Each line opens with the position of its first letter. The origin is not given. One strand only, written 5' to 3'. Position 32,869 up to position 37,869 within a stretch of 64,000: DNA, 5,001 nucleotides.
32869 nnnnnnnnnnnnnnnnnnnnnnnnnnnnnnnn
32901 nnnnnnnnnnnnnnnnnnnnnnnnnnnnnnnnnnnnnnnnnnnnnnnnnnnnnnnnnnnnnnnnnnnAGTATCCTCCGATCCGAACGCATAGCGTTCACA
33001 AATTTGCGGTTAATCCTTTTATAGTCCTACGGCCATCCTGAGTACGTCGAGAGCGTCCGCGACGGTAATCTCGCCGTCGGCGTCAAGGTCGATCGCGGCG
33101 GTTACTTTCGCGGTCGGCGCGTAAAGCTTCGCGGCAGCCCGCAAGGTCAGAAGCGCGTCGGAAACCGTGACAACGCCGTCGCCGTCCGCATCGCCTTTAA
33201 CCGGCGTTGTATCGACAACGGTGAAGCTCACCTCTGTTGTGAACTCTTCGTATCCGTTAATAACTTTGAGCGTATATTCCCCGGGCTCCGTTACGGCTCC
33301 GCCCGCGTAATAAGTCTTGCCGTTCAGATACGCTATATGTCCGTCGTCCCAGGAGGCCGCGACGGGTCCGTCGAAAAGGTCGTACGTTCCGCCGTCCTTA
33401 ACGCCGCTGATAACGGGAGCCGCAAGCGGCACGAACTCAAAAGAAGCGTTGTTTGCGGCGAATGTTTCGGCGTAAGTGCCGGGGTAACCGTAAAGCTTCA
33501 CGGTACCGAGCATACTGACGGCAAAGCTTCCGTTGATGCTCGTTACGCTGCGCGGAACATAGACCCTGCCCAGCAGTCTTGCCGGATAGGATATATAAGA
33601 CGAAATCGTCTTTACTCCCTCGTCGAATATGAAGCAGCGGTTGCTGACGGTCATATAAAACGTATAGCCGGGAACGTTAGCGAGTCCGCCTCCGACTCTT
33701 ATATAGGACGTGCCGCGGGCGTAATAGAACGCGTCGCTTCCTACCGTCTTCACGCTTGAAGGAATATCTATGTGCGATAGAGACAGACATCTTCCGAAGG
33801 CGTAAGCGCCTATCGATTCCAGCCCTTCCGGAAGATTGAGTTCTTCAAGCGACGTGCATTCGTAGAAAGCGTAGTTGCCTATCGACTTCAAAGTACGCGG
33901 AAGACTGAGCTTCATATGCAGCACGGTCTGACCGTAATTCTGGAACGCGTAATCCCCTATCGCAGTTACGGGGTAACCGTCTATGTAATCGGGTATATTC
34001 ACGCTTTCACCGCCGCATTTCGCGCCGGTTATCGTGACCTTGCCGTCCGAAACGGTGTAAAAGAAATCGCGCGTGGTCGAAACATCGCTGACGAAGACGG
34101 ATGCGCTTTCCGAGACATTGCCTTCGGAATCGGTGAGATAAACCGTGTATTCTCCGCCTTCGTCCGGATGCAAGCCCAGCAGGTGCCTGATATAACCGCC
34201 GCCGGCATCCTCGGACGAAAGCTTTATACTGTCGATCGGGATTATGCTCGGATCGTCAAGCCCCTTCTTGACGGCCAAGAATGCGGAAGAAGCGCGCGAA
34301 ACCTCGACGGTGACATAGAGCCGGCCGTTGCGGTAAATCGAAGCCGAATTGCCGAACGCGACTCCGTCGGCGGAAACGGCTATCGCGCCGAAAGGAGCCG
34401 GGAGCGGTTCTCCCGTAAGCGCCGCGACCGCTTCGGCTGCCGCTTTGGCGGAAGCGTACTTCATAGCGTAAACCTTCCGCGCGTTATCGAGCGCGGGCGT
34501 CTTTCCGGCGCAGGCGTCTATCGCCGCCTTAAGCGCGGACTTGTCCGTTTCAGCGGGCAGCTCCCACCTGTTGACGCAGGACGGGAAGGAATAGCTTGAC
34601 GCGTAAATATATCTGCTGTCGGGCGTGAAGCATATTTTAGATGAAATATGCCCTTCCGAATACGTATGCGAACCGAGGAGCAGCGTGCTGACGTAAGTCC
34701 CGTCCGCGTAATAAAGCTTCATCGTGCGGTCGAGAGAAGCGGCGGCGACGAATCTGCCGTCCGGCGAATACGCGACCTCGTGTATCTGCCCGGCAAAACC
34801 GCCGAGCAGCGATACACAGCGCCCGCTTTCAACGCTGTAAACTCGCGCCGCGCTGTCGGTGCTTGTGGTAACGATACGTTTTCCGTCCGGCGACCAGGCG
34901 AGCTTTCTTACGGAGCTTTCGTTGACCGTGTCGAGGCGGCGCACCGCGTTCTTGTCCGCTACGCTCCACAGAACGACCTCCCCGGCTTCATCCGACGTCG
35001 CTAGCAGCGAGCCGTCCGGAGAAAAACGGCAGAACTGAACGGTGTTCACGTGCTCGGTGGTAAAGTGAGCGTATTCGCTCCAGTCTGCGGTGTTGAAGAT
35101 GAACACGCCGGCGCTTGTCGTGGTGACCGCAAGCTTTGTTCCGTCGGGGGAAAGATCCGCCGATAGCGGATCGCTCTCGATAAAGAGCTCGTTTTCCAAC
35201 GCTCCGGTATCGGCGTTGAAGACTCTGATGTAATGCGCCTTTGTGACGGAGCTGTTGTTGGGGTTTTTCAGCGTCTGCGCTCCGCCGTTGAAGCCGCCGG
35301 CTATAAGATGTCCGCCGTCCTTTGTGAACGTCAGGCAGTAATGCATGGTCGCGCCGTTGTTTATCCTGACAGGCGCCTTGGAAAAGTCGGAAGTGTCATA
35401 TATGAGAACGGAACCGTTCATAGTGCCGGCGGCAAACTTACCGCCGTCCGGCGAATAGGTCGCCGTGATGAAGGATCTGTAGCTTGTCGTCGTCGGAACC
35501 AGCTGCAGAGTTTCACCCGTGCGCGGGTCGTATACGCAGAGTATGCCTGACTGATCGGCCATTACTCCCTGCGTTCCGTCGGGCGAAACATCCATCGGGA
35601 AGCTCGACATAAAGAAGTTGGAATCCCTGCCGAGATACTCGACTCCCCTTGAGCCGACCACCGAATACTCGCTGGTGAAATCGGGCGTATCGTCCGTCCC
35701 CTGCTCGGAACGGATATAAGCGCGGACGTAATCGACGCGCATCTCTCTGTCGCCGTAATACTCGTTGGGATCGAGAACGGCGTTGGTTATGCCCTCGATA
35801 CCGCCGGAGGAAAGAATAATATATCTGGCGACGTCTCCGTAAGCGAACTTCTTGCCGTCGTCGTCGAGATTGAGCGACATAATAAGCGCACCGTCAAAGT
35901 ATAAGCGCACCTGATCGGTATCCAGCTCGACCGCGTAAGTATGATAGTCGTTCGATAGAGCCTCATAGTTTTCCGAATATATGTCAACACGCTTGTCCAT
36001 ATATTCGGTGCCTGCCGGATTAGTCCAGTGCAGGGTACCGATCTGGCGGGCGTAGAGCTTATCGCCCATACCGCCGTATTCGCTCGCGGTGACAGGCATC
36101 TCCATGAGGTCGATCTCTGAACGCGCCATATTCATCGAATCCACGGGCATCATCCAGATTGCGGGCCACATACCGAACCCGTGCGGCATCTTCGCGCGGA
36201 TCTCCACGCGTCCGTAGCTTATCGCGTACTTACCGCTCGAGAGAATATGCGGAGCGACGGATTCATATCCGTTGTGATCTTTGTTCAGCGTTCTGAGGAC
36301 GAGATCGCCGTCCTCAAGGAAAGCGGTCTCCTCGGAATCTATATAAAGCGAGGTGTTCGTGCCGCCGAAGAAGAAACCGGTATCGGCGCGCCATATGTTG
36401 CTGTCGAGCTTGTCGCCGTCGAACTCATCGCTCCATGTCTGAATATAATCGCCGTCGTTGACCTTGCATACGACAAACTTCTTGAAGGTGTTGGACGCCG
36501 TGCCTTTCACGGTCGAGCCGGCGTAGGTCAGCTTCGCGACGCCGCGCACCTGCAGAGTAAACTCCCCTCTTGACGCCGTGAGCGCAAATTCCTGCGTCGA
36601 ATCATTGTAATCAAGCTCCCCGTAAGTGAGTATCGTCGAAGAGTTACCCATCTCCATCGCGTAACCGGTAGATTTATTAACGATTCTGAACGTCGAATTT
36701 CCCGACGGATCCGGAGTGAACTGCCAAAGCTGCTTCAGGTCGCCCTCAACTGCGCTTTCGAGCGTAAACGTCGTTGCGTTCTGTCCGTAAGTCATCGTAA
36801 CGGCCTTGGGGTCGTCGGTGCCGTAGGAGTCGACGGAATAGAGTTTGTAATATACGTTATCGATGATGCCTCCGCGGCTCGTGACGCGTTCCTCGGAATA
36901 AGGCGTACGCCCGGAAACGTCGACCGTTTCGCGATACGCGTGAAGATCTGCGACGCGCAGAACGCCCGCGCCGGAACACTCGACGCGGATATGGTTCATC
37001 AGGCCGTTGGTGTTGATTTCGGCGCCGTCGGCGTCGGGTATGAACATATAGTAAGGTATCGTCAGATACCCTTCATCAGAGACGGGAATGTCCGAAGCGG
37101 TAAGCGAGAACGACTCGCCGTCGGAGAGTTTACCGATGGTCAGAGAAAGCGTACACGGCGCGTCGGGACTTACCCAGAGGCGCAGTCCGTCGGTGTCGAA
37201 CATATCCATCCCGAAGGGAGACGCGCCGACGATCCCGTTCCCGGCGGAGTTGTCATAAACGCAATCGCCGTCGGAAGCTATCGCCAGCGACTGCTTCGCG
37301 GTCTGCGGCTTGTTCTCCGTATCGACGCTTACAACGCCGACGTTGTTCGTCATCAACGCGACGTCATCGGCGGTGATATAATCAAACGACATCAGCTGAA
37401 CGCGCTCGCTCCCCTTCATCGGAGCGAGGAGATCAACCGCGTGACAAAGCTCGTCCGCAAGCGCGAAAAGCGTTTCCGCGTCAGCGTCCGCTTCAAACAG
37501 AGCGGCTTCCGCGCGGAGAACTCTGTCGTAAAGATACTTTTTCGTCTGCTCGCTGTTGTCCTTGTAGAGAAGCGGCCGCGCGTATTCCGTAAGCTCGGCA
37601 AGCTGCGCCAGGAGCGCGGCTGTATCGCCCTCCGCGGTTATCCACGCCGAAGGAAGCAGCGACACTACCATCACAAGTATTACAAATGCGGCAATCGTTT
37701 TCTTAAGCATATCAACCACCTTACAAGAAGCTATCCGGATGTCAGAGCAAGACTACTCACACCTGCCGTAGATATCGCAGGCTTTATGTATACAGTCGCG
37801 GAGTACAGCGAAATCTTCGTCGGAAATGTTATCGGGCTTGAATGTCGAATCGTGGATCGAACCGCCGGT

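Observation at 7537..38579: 31-kb co-directional block of dockerin-tagged proteins with no cohesin partner in the window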

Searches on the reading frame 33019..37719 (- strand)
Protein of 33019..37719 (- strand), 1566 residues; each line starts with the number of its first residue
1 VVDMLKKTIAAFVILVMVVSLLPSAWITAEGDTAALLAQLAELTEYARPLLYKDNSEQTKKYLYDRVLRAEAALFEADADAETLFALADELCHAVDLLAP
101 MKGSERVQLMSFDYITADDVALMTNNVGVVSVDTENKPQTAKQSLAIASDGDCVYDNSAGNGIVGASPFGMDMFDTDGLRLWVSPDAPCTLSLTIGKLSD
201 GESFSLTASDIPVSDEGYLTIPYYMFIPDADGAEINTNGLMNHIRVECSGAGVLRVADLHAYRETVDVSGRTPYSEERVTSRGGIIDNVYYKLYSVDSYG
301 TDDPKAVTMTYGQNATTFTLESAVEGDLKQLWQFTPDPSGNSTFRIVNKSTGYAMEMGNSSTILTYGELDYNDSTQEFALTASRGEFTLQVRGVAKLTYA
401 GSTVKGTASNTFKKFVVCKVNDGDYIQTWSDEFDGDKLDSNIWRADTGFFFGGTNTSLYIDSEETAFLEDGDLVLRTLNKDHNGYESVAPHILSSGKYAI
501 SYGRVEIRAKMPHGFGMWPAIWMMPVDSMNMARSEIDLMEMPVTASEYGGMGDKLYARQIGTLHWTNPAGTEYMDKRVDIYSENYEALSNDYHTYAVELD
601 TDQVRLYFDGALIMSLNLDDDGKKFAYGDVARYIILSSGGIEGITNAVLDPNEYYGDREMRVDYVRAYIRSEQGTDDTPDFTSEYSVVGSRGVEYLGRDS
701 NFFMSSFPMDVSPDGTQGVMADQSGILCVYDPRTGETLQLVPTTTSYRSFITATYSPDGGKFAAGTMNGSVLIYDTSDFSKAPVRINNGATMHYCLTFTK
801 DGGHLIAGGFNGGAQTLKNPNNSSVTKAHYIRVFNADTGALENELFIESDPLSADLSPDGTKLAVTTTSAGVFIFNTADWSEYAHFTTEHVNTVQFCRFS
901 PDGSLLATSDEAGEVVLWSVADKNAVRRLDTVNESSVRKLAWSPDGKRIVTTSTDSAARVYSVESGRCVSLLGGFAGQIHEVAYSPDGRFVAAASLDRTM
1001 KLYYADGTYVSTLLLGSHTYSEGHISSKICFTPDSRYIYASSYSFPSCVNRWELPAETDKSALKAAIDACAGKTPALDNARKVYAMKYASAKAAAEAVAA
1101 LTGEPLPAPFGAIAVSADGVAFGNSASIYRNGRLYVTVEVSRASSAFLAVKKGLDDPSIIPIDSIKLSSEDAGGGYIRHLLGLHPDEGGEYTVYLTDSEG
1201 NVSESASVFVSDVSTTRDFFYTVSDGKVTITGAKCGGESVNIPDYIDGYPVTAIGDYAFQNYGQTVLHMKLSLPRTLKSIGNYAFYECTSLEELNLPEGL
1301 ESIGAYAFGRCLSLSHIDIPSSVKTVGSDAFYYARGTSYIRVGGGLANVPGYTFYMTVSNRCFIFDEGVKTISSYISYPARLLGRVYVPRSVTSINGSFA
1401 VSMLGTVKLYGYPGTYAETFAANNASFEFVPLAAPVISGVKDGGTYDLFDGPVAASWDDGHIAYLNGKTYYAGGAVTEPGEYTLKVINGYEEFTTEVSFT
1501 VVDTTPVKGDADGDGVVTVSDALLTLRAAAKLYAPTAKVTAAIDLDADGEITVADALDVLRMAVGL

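Call 5: search_protein_families(library=pfam, proteins=[window:33019-37719:-], max_evalue=0.01)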
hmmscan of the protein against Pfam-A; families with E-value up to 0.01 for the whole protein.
window:33019-37719:- (1566 aa): 44 families (the best 25 are shown)
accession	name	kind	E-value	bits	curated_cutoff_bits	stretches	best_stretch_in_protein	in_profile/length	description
PF25174.1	Beta-prop_THOC3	-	3.5e-32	111.9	305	2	824-1006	64-243/272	THOC3 beta-propeller domain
PF23414.1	Beta-prop_EML_2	-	6e-32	111.5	90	3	823-968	14-158/266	Echinoderm microtubule-associated protein second beta-propeller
PF24817.1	WD40_WDHD1_1st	-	4.5e-26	92.1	109.9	2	854-952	184-283/291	WDHD1 first WD40 domain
PF25173.1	Beta-prop_WDR3_1st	-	1.8e-25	90.2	154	2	854-1003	35-182/184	WDR3 first beta-propeller domain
PF24814.1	WD40_Prp19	-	2.2e-25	89.7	320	3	853-997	140-281/281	Prp19 WD40 domain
PF13306.12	LRR_5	-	1.1e-24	87.2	27.7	1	1252-1376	1-119/127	BspA type Leucine rich repeat region (6 copies)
PF00400.38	WD40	-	7.4e-20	71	27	2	967-1003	2-38/39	WD domain, G-beta repeat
PF24807.1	WD40_CDC20-Fz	-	1.1e-16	61.4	200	1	728-1003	32-292/292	CDC20/Fizzy WD40 domain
PF24105.1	Beta-prop_CAF1B_HIR1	-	1.2e-14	54.5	80.5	1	888-1006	67-202/383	CAF1B/HIR1 beta-propeller domain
PF24797.1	Beta-prop_WDR35_TULP_N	-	5.1e-14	52.6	80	1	888-1018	68-198/332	WDR35/TULP4 N-terminal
PF25175.1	Beta-prop_WDR5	-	2.2e-13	50.6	250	1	888-1012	91-216/296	WDR5 beta-propeller domain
PF25168.1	Beta-prop_WDR36-Utp21_2nd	-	2.3e-13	50.6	84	2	892-969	199-275/335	WDR36/Utp21 second beta-propeller domain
PF23389.1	Beta-prop_WDR19_1st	-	3.3e-13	49.8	27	1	859-1014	9-160/325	WDR19 first beta-propeller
PF25391.1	WD40_Gbeta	-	4.7e-12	46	150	1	889-1046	141-293/340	G protein beta WD-40 repeat protein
PF25172.1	Beta-prop_WDR3_2nd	-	5.6e-12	45.9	140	2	713-962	48-287/293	WDR3 second beta-propeller domain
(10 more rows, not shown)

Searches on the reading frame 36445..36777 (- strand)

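Call 84: search_protein_families(library=pfam, proteins=[window:36445-36777:-], max_evalue=0.1)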
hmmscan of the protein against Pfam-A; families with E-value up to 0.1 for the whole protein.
window:36445-36777:- (111 aa): 1 family
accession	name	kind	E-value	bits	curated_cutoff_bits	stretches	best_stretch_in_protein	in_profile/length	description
PF14200.12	RicinB_lectin_2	-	1.3e-05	26.2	25.6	1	15-89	2-80/89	Ricin-type beta-trefoil lectin domain-like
